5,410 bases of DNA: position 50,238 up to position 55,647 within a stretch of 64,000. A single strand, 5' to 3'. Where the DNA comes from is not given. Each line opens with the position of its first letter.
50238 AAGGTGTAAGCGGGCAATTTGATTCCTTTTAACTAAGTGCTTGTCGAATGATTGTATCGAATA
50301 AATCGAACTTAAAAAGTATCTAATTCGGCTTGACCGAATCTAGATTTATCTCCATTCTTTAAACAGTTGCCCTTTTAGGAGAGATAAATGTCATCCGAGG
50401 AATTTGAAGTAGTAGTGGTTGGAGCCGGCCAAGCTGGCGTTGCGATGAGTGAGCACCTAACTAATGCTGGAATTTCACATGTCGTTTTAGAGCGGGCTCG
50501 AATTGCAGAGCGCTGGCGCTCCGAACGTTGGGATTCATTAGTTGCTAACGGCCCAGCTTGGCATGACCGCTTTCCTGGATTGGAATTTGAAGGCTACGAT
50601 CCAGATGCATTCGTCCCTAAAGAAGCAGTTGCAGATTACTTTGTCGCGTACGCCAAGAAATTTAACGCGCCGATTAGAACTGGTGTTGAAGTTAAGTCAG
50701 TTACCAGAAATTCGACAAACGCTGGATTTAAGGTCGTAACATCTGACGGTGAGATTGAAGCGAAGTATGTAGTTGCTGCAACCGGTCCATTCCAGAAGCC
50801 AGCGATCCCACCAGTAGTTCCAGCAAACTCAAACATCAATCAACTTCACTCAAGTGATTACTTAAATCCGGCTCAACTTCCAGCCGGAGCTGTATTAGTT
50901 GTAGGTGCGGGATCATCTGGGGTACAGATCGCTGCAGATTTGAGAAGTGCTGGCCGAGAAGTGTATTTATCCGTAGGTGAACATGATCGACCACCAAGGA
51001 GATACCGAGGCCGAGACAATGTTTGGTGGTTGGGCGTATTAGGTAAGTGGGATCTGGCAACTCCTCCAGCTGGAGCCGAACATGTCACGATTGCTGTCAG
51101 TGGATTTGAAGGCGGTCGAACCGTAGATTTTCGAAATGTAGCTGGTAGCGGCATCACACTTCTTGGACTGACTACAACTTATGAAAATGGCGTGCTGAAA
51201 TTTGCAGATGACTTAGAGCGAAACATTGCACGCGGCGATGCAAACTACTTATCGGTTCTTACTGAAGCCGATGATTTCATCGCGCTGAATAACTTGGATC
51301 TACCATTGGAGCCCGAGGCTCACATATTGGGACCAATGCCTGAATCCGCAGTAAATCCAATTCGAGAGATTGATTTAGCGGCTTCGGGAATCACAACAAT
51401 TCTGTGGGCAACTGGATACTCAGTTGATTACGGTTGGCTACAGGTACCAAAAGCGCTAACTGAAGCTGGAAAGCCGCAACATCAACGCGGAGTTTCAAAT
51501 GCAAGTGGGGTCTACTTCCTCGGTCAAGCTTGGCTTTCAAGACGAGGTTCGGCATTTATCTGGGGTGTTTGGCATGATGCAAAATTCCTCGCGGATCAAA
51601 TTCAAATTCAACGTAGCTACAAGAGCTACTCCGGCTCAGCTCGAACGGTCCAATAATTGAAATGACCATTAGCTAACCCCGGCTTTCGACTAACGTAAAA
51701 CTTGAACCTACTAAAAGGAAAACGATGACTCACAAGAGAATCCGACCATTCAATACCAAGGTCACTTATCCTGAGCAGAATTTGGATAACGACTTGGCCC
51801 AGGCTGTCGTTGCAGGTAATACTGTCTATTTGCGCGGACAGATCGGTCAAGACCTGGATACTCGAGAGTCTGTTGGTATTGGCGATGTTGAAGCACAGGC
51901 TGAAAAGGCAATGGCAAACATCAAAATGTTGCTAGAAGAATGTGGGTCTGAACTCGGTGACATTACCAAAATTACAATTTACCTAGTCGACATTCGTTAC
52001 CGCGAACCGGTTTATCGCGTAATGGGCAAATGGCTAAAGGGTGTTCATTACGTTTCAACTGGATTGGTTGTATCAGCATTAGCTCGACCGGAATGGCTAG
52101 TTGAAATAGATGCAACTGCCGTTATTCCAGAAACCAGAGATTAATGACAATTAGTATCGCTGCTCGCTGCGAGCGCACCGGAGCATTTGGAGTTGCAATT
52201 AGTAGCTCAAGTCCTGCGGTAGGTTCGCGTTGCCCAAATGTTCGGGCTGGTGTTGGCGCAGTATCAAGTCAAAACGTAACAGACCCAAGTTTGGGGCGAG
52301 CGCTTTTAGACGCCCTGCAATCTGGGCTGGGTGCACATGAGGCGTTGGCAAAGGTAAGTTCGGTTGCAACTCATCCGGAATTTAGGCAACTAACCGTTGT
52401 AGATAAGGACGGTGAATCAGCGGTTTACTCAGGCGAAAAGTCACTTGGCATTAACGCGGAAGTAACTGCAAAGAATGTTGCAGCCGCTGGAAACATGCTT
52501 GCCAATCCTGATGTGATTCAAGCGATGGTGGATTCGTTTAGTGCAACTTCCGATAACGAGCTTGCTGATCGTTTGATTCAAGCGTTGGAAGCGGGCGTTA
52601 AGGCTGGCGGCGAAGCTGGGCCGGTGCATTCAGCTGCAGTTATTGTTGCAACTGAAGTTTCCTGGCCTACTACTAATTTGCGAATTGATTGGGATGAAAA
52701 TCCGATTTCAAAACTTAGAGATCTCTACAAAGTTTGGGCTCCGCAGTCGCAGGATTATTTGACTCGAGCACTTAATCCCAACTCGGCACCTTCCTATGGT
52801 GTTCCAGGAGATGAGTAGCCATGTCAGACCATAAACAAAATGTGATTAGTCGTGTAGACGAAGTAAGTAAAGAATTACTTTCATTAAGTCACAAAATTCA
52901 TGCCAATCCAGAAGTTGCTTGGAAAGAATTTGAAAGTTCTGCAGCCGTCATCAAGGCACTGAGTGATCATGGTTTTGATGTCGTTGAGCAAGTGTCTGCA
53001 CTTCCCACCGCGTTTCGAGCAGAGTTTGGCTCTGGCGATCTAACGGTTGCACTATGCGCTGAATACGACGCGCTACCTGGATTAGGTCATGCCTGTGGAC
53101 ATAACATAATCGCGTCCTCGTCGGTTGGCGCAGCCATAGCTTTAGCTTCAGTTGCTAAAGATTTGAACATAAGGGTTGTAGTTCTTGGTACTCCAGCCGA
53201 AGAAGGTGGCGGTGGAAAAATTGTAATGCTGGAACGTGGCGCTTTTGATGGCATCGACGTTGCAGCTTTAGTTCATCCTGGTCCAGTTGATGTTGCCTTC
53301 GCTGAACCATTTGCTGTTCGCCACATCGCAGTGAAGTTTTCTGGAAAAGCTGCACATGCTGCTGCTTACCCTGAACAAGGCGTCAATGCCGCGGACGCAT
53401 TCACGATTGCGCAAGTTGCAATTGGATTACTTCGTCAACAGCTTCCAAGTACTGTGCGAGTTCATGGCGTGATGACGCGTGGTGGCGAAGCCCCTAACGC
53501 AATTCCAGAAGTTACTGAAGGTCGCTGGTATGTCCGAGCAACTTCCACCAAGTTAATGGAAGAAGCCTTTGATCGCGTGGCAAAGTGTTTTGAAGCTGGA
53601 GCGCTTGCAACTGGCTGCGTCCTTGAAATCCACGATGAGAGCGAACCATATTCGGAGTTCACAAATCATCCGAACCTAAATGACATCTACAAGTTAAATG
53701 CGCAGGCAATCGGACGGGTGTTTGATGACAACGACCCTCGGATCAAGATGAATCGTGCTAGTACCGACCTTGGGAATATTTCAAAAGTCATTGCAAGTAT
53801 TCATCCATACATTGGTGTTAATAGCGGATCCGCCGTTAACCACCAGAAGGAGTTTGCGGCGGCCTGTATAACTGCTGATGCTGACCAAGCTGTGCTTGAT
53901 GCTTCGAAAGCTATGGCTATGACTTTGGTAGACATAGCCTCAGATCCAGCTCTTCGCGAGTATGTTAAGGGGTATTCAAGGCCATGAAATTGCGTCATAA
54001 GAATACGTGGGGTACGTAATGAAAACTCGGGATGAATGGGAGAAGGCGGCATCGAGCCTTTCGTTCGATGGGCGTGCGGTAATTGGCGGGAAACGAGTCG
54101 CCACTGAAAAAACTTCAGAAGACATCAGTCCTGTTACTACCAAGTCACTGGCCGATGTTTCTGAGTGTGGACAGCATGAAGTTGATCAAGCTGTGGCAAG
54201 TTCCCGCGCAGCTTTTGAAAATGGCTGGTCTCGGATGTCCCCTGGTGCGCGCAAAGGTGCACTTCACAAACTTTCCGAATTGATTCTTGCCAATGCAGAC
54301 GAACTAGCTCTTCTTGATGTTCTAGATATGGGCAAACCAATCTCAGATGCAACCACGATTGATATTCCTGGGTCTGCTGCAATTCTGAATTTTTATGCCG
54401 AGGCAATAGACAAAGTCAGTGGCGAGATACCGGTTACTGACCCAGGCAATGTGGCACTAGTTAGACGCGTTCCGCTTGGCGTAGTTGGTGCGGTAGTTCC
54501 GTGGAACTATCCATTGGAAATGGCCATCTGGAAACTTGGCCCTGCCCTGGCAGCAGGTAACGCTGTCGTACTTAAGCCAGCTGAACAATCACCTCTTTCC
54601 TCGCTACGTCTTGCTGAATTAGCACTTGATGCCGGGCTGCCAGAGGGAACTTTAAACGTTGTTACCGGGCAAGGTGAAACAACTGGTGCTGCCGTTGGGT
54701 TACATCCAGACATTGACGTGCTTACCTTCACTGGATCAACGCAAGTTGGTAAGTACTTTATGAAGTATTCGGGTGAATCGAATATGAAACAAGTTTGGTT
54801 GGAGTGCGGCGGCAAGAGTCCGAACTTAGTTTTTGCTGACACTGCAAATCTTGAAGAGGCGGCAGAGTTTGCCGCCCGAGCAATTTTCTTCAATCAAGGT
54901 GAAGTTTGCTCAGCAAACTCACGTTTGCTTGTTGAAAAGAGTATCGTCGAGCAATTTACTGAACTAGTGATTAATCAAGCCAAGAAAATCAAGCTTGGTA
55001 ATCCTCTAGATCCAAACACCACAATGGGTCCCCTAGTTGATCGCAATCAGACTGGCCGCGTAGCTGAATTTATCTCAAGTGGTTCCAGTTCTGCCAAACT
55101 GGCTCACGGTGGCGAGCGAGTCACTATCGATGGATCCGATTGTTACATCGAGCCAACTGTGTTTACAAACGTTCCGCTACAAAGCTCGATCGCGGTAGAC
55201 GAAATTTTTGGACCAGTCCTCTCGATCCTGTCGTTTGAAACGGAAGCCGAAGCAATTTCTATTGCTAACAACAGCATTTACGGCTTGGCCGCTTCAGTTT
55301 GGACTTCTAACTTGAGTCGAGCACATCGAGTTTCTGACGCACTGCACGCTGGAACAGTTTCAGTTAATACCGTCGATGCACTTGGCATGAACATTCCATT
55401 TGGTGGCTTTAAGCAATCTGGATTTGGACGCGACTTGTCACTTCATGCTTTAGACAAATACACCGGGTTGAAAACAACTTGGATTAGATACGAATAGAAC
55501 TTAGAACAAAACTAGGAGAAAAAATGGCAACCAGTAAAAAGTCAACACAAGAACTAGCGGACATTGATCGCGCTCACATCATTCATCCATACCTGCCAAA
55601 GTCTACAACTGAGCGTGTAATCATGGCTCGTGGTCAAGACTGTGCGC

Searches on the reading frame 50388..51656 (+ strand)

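Call 26: search_protein_families(library=pfam, proteins=[window:50388-51656:+])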
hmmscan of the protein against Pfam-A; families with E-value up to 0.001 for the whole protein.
window:50388-51656:+ (422 aa): 12 families
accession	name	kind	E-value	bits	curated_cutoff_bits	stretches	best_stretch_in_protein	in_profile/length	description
PF13738.12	Pyr_redox_3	-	1.2e-28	100.8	30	1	9-199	1-197/305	Pyridine nucleotide-disulphide oxidoreductase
PF07992.20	Pyr_redox_2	-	3e-14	53.6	26.1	1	7-194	2-170/291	Pyridine nucleotide-disulphide oxidoreductase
PF13434.12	Lys_Orn_oxgnase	-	4.3e-12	46.3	21.3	1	76-192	92-214/339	L-lysine 6-monooxygenase/L-ornithine 5-monooxygenase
PF01494.25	FAD_binding_3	-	1.4e-11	44.7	22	1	6-38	2-34/349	FAD binding domain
PF01266.30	DAO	-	2.8e-11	44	27.9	1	59-147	125-225/353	FAD dependent oxidoreductase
PF00743.25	FMO-like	-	1.5e-09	37.3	22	1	45-196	51-213/532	Flavin-binding monooxygenase-like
PF13454.12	NAD_binding_9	-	8.1e-08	32.8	21.8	0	43-134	41-154/155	FAD-NAD(P)-binding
PF03486.20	HI0933_like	-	2.7e-07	30.7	50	0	7-38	2-33/244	HI0933-like protein Rossmann domain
PF00070.33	Pyr_redox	-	1.2e-05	26.2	22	0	169-194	2-27/82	Pyridine nucleotide-disulphide oxidoreductase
PF05834.18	Lycopene_cycl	-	1.2e-05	25.1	23.4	0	8-35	2-31/380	Lycopene cyclase protein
PF13450.12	NAD_binding_8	-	2.7e-05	24.8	21.9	0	10-48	1-40/68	NAD(P)-binding Rossmann-like domain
PF01134.28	GIDA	-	0.00031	20.3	22.1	0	169-197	2-30/391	Glucose inhibited division protein A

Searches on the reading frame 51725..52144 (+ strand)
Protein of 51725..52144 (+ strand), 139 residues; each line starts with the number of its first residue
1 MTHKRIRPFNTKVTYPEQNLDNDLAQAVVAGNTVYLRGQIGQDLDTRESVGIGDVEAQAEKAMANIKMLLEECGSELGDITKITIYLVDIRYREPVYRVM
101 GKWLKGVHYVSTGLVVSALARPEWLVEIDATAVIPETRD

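Call 26: search_protein_families(library=pfam, proteins=[window:51725-52144:+])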
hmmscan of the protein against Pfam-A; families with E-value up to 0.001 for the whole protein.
window:51725-52144:+ (139 aa): 1 family
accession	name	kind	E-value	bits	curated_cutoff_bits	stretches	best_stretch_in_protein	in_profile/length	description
PF01042.26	Ribonuc_L-PSP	-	1.9e-21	76.7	27.3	1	24-134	11-121/121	Endoribonuclease L-PSP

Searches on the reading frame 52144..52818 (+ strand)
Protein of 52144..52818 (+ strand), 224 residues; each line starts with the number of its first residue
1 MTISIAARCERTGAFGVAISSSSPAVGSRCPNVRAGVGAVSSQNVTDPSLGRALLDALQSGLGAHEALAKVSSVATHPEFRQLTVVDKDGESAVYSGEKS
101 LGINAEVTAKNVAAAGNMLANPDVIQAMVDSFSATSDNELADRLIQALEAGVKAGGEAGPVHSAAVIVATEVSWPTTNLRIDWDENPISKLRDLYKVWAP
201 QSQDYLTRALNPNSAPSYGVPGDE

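Call 75: search_protein_families(library=pfam, proteins=[window:52144-52818:+], max_evalue=0.00001)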
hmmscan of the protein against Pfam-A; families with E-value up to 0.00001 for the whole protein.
window:52144-52818:+ (224 aa): 1 family
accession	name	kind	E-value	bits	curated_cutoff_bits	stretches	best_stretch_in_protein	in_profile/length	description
PF06267.17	DUF1028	-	2.4e-65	220.4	26.2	1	2-191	1-193/193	Family of unknown function (DUF1028)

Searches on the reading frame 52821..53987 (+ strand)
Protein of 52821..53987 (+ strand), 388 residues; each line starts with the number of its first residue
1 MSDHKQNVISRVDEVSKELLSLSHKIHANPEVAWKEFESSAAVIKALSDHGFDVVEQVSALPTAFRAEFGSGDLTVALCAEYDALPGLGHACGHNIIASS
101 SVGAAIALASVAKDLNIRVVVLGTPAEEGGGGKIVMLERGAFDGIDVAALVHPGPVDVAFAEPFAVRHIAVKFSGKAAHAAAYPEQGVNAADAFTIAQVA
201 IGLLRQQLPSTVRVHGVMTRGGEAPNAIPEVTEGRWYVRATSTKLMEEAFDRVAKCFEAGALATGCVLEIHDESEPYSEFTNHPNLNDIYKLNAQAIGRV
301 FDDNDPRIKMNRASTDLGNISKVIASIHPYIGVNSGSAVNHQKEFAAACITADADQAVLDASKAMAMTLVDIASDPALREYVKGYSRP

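Call 75: search_protein_families(library=pfam, proteins=[window:52821-53987:+], max_evalue=0.00001)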
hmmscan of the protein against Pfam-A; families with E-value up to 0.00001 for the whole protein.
window:52821-53987:+ (388 aa): 2 families
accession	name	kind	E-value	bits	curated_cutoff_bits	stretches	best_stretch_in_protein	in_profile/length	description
PF01546.33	Peptidase_M20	-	9.2e-10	39.2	24.6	1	81-346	5-189/206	Peptidase family M20/M25/M40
PF07687.19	M20_dimer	-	1.6e-06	28.5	21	1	170-260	10-102/107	Peptidase dimerisation domain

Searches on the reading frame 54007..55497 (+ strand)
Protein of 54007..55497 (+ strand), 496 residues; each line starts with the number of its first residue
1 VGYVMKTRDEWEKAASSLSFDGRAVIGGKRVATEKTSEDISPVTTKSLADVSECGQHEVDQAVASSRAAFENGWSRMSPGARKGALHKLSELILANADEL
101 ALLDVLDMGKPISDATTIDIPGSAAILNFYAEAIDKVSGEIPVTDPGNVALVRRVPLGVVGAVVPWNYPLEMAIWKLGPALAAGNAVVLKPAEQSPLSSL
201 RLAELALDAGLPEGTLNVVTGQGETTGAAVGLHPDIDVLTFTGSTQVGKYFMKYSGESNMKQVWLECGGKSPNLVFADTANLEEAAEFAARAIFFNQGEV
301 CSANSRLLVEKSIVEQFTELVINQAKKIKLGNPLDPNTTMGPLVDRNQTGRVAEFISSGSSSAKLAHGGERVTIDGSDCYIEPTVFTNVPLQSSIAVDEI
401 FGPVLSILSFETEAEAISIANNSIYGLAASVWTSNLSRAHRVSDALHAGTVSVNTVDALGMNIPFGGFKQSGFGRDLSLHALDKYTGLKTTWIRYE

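Call 75: search_protein_families(library=pfam, proteins=[window:54007-55497:+], max_evalue=0.00001)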
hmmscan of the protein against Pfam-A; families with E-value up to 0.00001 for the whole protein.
window:54007-55497:+ (496 aa): 1 family
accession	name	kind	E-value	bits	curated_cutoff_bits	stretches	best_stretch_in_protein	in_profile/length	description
PF00171.27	Aldedh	-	2.5e-159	531.2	23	1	34-490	6-460/461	Aldehyde dehydrogenase family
